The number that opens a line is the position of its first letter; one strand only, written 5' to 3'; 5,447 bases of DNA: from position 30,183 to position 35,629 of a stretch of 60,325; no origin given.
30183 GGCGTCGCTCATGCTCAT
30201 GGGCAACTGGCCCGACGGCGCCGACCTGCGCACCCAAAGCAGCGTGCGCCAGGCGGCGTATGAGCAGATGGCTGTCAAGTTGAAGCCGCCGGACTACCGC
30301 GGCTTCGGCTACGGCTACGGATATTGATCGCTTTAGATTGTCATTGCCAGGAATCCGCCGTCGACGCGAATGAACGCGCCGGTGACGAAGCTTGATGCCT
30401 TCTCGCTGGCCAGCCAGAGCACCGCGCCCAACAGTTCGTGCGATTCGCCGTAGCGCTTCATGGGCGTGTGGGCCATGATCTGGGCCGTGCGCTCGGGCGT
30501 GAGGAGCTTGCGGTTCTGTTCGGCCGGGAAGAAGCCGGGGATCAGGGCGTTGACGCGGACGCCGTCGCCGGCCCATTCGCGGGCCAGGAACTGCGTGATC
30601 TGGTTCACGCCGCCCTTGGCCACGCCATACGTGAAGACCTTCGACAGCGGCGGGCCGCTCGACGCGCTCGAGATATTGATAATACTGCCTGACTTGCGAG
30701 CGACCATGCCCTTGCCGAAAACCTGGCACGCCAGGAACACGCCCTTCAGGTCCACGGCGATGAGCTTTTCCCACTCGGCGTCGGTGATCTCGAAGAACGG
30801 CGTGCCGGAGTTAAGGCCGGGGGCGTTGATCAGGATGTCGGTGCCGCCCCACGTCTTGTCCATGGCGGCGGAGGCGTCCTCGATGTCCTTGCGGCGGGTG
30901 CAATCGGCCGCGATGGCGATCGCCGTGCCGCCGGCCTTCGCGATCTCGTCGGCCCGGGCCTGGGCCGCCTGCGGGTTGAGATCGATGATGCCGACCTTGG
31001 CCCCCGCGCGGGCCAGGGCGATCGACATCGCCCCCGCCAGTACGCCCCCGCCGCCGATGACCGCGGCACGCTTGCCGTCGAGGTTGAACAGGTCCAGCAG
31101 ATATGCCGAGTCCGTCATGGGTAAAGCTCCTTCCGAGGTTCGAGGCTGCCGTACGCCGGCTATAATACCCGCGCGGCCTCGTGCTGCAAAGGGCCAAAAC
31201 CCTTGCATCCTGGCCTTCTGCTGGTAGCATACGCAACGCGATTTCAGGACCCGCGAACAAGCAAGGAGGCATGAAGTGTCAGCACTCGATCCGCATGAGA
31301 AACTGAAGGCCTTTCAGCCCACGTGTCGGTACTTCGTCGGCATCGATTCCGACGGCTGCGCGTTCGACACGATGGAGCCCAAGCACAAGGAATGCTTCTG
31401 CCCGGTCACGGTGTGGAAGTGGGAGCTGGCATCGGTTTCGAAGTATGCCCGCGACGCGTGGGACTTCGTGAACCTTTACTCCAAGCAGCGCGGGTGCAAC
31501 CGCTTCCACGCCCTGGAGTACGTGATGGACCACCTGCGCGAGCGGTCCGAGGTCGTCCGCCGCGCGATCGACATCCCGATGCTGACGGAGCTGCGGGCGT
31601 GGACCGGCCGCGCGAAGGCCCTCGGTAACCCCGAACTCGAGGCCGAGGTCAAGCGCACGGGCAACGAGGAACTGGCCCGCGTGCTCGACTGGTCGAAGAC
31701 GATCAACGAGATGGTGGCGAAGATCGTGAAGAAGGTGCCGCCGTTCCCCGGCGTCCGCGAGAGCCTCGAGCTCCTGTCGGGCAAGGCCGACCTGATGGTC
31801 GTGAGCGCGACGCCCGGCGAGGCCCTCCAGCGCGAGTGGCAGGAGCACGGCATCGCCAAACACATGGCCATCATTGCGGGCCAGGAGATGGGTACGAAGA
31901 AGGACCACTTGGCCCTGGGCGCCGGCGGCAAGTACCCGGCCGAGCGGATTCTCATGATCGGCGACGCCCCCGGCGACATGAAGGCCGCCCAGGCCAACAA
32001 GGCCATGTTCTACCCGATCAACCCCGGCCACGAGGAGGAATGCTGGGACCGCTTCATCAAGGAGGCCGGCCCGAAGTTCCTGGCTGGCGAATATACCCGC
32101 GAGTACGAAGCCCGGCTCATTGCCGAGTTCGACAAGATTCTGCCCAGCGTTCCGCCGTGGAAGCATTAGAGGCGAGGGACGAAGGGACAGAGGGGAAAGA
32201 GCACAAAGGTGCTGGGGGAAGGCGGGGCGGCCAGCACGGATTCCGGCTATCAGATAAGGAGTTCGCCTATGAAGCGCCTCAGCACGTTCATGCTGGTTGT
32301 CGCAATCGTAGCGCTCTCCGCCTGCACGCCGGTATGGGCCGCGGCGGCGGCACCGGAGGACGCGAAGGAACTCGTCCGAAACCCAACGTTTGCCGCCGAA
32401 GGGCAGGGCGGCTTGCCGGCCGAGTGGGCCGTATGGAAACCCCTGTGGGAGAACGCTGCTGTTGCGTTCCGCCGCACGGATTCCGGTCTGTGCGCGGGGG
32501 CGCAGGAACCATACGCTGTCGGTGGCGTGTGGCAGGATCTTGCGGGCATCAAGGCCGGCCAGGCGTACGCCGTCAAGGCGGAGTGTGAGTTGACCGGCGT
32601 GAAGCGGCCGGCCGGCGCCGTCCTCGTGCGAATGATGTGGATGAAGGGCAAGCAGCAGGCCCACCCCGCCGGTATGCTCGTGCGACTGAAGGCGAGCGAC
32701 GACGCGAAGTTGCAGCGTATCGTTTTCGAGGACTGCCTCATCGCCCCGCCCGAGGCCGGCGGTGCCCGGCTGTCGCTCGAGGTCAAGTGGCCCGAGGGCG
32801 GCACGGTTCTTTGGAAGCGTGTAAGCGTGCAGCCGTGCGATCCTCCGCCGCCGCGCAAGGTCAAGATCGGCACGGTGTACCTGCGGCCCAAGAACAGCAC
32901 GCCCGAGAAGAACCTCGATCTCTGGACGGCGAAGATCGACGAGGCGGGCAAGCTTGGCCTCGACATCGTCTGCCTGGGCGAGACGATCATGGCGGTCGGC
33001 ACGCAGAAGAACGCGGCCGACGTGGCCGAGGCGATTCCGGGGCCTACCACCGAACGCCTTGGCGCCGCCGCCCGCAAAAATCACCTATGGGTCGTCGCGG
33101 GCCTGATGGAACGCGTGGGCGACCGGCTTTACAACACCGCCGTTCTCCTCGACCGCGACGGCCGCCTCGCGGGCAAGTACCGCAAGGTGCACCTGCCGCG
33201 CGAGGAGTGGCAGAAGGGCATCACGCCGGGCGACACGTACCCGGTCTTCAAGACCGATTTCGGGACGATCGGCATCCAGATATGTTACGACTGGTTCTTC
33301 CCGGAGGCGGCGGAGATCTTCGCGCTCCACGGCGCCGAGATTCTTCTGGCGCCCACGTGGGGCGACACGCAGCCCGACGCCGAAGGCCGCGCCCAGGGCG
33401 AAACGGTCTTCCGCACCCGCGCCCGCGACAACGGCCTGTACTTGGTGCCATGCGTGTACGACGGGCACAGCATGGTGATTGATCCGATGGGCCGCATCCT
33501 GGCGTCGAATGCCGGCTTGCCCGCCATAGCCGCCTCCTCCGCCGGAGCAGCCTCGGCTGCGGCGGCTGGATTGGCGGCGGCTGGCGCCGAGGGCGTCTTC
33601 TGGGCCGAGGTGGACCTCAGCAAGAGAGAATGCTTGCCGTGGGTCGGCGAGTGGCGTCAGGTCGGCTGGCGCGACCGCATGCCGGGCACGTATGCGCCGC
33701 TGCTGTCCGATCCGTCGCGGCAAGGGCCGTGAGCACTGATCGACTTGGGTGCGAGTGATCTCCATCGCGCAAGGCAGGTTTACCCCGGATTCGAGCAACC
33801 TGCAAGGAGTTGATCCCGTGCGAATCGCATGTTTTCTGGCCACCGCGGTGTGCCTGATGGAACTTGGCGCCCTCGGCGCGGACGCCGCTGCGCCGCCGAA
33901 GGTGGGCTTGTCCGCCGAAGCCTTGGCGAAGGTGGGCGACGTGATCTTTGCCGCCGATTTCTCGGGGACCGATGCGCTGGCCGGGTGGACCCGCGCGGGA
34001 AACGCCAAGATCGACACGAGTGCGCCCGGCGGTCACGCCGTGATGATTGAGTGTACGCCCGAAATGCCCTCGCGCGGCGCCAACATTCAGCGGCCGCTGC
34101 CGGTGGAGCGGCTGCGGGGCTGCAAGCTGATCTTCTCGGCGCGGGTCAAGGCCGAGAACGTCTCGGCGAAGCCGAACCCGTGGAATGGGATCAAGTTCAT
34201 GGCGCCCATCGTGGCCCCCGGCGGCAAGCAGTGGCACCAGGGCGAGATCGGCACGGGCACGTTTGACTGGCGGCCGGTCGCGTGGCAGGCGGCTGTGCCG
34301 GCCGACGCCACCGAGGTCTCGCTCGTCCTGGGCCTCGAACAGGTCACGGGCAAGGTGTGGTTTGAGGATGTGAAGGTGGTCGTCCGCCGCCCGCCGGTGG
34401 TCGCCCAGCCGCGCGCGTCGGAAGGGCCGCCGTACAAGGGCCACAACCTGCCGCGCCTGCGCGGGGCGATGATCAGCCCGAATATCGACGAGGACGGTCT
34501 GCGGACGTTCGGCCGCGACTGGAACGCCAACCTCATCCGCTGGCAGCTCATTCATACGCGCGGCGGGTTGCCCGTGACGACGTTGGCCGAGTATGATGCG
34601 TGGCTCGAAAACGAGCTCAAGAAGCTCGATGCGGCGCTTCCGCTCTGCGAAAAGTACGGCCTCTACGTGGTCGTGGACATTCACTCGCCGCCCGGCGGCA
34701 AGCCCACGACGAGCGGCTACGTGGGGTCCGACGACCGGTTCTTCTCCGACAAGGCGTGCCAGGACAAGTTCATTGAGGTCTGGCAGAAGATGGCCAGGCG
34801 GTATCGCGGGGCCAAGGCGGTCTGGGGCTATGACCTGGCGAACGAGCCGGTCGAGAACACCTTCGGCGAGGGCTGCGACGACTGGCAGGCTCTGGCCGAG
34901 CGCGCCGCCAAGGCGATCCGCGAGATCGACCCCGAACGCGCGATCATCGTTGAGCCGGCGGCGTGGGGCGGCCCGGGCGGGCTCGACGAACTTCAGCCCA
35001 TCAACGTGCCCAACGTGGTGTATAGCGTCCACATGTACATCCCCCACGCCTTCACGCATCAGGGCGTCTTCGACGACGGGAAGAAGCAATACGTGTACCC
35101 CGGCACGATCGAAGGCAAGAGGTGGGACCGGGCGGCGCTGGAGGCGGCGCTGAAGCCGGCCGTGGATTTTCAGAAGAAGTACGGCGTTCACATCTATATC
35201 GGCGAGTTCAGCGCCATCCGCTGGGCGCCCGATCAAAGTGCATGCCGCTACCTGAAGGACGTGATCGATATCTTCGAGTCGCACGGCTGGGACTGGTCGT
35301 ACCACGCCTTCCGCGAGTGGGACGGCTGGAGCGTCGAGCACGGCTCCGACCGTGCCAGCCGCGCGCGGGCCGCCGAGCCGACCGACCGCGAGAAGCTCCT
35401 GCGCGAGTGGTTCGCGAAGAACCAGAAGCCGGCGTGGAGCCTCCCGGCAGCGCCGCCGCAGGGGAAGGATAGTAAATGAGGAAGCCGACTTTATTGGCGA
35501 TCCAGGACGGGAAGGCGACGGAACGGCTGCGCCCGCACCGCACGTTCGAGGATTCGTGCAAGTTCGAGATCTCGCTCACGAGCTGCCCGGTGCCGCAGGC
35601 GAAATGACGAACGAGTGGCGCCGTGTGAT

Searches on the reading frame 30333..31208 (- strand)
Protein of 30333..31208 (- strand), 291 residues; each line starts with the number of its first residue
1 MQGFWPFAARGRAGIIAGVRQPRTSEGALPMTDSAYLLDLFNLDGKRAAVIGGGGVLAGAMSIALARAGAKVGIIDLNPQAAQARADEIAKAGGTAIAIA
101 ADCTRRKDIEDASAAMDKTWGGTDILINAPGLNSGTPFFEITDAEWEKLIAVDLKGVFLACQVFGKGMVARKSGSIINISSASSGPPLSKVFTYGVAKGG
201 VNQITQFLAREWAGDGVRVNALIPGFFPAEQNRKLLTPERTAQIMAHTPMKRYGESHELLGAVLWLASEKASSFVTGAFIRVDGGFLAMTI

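Call 7: search_protein_families(library=pfam, proteins=[window:30333-31208:-], max_evalue=0.001)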
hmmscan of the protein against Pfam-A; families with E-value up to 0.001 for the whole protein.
window:30333-31208:- (291 aa): 3 families
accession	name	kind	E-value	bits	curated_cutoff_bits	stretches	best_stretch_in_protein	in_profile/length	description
PF13561.12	adh_short_C2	-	1.9e-49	168.9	27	1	58-286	9-235/236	Enoyl-(Acyl carrier protein) reductase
PF00106.31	adh_short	-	7.4e-42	143.5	26.6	1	46-235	1-190/195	short chain dehydrogenase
PF08659.16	KR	-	6.7e-06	26.6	22.6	1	50-184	5-139/180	KR domain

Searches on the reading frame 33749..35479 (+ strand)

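Call 87: search_protein_families(library=pfam, proteins=[window:33749-35479:+], max_evalue=0.0001)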
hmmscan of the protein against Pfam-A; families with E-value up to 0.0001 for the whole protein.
window:33749-35479:+ (576 aa): 1 family
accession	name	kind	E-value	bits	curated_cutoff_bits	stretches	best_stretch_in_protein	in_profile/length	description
PF00150.24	Cellulase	-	4.4e-34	118.7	23.5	1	247-518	22-265/272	Cellulase (glycosyl hydrolase family 5)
